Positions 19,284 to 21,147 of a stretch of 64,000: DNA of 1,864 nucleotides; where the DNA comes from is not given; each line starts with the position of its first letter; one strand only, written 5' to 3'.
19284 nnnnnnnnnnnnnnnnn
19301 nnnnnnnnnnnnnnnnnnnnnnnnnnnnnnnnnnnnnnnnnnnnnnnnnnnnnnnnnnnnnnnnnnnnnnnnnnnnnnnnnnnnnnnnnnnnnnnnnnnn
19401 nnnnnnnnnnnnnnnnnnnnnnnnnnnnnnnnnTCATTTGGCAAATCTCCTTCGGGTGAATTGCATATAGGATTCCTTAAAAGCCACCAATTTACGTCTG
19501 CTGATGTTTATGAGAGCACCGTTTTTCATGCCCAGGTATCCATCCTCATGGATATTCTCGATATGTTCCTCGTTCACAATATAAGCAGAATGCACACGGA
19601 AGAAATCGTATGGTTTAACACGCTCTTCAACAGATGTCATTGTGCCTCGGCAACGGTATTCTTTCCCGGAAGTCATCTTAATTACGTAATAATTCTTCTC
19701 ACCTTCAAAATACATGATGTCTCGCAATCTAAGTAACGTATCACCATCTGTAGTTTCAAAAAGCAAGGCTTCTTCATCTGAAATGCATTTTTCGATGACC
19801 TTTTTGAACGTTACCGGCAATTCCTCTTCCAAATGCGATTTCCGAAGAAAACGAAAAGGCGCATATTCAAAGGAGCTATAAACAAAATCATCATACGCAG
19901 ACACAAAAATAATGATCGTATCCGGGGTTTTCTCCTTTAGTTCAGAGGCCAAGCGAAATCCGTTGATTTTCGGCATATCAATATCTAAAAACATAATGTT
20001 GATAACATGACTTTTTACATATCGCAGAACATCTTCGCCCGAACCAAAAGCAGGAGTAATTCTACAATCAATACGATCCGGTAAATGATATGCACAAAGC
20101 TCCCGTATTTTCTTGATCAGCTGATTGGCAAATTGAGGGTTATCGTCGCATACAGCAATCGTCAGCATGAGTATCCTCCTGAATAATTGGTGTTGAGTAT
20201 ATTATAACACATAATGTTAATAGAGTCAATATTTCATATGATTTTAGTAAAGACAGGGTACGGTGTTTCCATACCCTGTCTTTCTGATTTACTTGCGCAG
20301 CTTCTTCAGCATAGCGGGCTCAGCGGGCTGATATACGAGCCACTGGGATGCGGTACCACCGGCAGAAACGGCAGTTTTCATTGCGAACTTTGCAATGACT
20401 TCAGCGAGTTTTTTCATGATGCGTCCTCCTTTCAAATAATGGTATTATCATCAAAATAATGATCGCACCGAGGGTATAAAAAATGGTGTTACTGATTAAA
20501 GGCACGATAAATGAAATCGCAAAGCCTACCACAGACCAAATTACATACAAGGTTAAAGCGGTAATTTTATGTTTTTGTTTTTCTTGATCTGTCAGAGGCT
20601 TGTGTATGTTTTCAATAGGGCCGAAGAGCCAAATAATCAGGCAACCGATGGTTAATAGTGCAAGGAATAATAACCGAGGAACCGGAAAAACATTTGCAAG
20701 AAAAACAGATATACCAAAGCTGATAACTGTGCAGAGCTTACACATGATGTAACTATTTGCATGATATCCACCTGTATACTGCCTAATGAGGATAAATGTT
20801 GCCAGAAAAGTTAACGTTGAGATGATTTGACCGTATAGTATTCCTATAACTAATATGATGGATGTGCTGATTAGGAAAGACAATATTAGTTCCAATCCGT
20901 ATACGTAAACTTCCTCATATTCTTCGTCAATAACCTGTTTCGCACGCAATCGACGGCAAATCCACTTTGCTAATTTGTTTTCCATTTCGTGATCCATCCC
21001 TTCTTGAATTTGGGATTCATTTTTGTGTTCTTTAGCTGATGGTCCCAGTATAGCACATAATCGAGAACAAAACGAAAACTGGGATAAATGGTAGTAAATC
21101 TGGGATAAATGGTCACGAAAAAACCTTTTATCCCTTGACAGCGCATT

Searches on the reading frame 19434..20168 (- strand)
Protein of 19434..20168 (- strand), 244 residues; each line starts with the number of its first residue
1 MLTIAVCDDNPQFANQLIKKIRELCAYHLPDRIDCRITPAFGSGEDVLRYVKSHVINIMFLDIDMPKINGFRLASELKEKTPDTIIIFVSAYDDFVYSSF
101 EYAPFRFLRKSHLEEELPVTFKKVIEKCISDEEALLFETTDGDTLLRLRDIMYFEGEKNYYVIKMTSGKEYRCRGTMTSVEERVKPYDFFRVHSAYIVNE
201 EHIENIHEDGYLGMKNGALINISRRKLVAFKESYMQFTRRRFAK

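Call 9: search_protein_families(library=pfam, proteins=[window:19434-20168:-], max_evalue=0.01)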
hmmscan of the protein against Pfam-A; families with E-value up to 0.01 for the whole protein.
window:19434-20168:- (244 aa): 3 families
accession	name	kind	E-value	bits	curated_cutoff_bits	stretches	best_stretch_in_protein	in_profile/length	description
PF04397.21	LytTR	-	6.5e-19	68.4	22.6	1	145-233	5-96/98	LytTr DNA-binding domain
PF00072.30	Response_reg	-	1.8e-13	51.1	30.2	1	21-117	10-106/111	Response regulator receiver domain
PF06289.16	FlbD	-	0.00034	20.6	24.7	0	162-187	29-54/59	Flagellar and Swarming motility proteins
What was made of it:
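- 19434..20168 (-): LytTR-family response regulator (244 aa), the presumed binder of the boxes. Pfam Response_reg 51 bits and LytTR 68 bits (call 9).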

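Call 13: find_related_loci(query=window:19434-20168:-, collection=genome_contigs, flank=10000)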
Query window:19434-20168:- (244 aa) in genome_contigs; peptide patterns used: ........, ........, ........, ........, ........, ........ (x = any residue, [..] = any of these).
71 stretches matched a pattern; 29 encode a relative of the query (tblastn E <= 1e-3); 29 distinct loci.
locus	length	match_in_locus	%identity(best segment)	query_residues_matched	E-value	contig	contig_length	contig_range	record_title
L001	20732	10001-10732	77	1-244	5e-132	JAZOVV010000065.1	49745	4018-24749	MAG: Eubacteriales bacterium isolate T1900045525_YK20190219.MAGScoT_cleanbin_000018 SGB_7680_k141_62172, whole genome sh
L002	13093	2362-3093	76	1-244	3e-131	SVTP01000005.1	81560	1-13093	MAG: Oscillospiraceae bacterium isolate SIG698 NODE_7335_length_81560_cov_4.152039, whole genome shotgun sequence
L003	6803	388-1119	64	1-244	2e-112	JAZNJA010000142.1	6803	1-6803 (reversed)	MAG: Eubacteriales bacterium isolate T1900044682_TS20190148.MAGScoT_cleanbin_000009 SGB_1696_k141_1630456, whole genome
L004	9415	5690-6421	64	1-244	6e-112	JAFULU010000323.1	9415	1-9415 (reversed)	MAG: Clostridia bacterium isolate RGIG4611 Roe_deer_Rectum-4__c477971, whole genome shotgun sequence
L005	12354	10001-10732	64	1-244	2e-111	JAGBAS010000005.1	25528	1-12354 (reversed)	MAG: Clostridia bacterium isolate RGIG8947 Water_deer_Rectum-1__c12037, whole genome shotgun sequence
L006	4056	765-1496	64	1-244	9e-113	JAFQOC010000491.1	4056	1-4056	MAG: Clostridia bacterium isolate RGIG1996 Goat_Colon-1__c664664, whole genome shotgun sequence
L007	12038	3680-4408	64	1-244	2e-106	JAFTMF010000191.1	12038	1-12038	MAG: Clostridia bacterium isolate RGIG3946 Roe_deer_Cecum-3__c537615, whole genome shotgun sequence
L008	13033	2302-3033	55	1-244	5e-97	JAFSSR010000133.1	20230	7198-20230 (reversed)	MAG: Clostridia bacterium isolate RGIG3438 Goat_Rumen.Co__c1479095, whole genome shotgun sequence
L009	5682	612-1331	58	2-241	2e-92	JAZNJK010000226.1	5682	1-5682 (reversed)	MAG: Eubacteriales bacterium isolate T1900044680_TS20190146.MAGScoT_cleanbin_000021 SGB_1680_k141_2055887, whole genome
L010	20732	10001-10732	60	1-244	3e-106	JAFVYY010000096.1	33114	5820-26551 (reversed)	MAG: Clostridia bacterium isolate RGIG5522 Sheep_Colon.Co__c2456714, whole genome shotgun sequence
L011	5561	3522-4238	48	1-241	2e-72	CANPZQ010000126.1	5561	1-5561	MAG: uncultured Clostridia bacterium isolate Lapin-002__bin56 genome assembly, contig: Lapin-002__NODE_19532_length_5561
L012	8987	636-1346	64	1-237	5e-108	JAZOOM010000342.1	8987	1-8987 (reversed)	MAG: Eubacteriales bacterium isolate T1900045628_YK20190322.MAGScoT_cleanbin_000023 SGB_8045_k141_784718, whole genome s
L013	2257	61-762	31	2-239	2e-33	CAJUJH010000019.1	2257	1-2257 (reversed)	TPA_asm: Candidatus Gastranaerophilales bacterium isolate MGBC142924 genome assembly, contig: MGBC142924.19, whole genom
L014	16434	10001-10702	29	4-241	1e-28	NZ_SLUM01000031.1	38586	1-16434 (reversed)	Allofournierella massiliensis strain DSM 100451 Ga0244722_131, whole genome shotgun sequence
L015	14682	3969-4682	27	2-243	3e-28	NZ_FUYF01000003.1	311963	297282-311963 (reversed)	Gemmiger formicilis strain ATCC 27749, whole genome shotgun sequence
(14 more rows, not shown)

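Call 30: search_protein_families(library=ncbifam, proteins=[window:19434-20168:-], max_evalue=0.01)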
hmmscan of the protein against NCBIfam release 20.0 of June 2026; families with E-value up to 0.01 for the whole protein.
window:19434-20168:- (244 aa): 48 families (the best 25 are shown)
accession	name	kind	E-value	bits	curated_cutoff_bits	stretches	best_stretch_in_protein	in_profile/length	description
NF008677.0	PRK11697.1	equivalog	7.5e-19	68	246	1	26-233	18-234/238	two-component system response regulator BtsR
NF010684.1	PRK14084.1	equivalog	1.3e-13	51.3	375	2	126-231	141-249/254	response regulator transcription factor LytR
NF046049.1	quorum_RR_AgrA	equivalog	2.3e-11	43.7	400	1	3-225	2-233/238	quorum-sensing response regulator AgrA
TIGR01818.1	ntrC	equivalog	2.5e-07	29.9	558.6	1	39-112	26-101/463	nitrogen regulation protein NR(I)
NF033120.0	vanR_FM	exception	4.1e-07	29.9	460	1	19-92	13-83/231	vancomycin resistance response regulator transcription factor, VanR-F/VanR-M family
NF051850.1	RespRegRprY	equivalog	6e-07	29.1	370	1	40-127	33-122/234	response regulator transcription factor RprY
NF041946.1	LuxO_transreg_Vib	equivalog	4.5e-06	25.7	800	1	41-131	26-118/463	quorum-sensing sigma-54 dependent transcriptional regulator LuxO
NF046020.1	HisKinCckABruc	equivalog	5e-06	24.6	1000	1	54-125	794-867/868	cell cycle histidine kinase CckA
NF053854.1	RespRegPhoBBctds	equivalog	5.2e-06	26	270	1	43-93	30-81/225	two-component system response regulator PhoB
NF007969.0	PRK10693.1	equivalog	5.4e-06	25.6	329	1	42-94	38-90/337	two-component system response regulator RssB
NF008296.0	PRK11083.1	equivalog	5.6e-06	25.9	273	1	35-94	27-85/228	two-component system response regulator CreB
NF007419.0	PRK09958.1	equivalog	8.6e-06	25.5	251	1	32-98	22-88/204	acid-sensing system DNA-binding response regulator EvgA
NF052445.1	RespRegMctR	equivalog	1.2e-05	24.8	300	1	41-99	33-91/205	two-component system response regulator MctR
NF008176.1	PRK10923.1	equivalog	2.2e-05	23.2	620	1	40-111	32-105/469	nitrogen regulation protein NR(I)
NF046022.1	RespRegCpdRBruc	equivalog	2.8e-05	24.1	180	1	40-93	30-83/120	cell cycle two-component system response regulator CpdR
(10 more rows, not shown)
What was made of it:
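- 19434..20168 (-): It is not an AgrA equivalog: 43.7 bits against a cut-off of 400 (call 30).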

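Call 62: find_encoding_contigs(protein=window:19434-20168:-, flank=3000, max_places=6)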
Protein window:19434-20168:- (244 aa): 4 contigs read that carry it; 1 place shown.
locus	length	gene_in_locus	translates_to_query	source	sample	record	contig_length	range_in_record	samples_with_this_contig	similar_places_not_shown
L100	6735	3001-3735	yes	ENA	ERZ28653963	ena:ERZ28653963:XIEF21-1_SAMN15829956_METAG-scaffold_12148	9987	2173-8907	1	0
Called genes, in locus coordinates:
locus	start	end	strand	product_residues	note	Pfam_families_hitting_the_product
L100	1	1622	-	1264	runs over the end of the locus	?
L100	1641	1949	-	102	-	-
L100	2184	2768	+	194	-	PF04647:AgrB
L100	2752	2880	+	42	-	-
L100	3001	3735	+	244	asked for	PF00072:Response_reg, PF04397:LytTR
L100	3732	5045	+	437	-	PF14501:HATPase_c_5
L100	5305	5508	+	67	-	-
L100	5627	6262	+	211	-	PF00717:Peptidase_S24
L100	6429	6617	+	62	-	-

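Call 66: search_protein_families(library=pfam, proteins=[L001:8010-8930:-, L005:7485-9137:-, L007:2599-3444:-, L008:566-1528:-], max_evalue=0.01)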
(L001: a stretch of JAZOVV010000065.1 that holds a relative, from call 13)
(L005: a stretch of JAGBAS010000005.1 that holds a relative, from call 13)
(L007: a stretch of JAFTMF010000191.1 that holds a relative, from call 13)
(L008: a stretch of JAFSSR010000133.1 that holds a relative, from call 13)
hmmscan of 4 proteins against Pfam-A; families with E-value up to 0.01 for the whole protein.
L001:8010-8930:- (306 aa): 2 families
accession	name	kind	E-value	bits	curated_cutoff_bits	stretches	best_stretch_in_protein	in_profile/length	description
PF12833.13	HTH_18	-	3.9e-21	75.6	33.6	1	218-294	3-79/80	Helix-turn-helix domain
PF00165.29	HTH_AraC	-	1.5e-17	63.7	26.6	2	203-242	1-40/42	Bacterial regulatory helix-turn-helix proteins, AraC family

L005:7485-9137:- (550 aa): 2 families
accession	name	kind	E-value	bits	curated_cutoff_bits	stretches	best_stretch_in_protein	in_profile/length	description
PF13306.12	LRR_5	-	4.1e-33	114.4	27.7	2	389-505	2-118/127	BspA type Leucine rich repeat region (6 copies)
PF13855.12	LRR_8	-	0.00049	20.2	27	1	363-410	13-60/61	Leucine rich repeat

L007:2599-3444:- (281 aa): 0 families

L008:566-1528:- (320 aa): 0 families

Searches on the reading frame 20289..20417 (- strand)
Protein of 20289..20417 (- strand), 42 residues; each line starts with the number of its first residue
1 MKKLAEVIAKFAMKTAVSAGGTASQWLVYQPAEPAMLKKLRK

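Call 9: search_protein_families(library=pfam, proteins=[window:20289-20417:-], max_evalue=0.01)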
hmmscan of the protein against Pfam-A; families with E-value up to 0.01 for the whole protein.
window:20289-20417:- (42 aa): 0 families

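Call 30: search_protein_families(library=ncbifam, proteins=[window:20289-20417:-], max_evalue=0.01)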
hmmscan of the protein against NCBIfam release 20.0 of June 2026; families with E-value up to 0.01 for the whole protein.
window:20289-20417:- (42 aa): 1 family
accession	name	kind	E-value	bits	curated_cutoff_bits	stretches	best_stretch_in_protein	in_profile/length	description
TIGR04223.1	quorum_AgrD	subfamily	7.1e-10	38.8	19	1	2-39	1-38/38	AgrD family cyclic lactone autoinducer peptide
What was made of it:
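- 20289..20417 (-): AgrD autoinducing-peptide precursor (42 aa). Predicted ring SQWLV (a Ser lactone) followed by YQPAEP. NCBIfam TIGR04223, 38.8 bits against a cut-off of 19 (call 30).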

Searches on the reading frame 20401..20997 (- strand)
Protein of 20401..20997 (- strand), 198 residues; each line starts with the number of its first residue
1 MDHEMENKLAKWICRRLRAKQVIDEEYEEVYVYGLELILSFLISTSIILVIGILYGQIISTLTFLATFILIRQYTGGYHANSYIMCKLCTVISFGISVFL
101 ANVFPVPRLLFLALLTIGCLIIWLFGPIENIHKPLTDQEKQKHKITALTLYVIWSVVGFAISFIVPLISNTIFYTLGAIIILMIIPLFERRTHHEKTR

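Call 9: search_protein_families(library=pfam, proteins=[window:20401-20997:-], max_evalue=0.01)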
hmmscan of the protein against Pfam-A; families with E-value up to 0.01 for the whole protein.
window:20401-20997:- (198 aa): 1 family
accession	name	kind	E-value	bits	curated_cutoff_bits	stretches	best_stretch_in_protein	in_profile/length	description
PF04647.20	AgrB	-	2.9e-40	138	23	1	8-185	3-183/185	Accessory gene regulator B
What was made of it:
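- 20401..20997 (-): AgrB peptidase/exporter. The real start is probably the ATG at 20985 (194 aa). Pfam AgrB, 138 bits (call 9).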

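Call 30: search_protein_families(library=ncbifam, proteins=[window:20401-20997:-], max_evalue=0.01)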
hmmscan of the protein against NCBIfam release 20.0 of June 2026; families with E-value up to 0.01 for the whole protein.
window:20401-20997:- (198 aa): 1 family
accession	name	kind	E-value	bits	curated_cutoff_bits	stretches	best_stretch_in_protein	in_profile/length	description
NF002210.0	PRK01100.1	equivalog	9.8e-18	64.6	282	1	5-187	10-190/210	accessory gene regulator ArgB-like protein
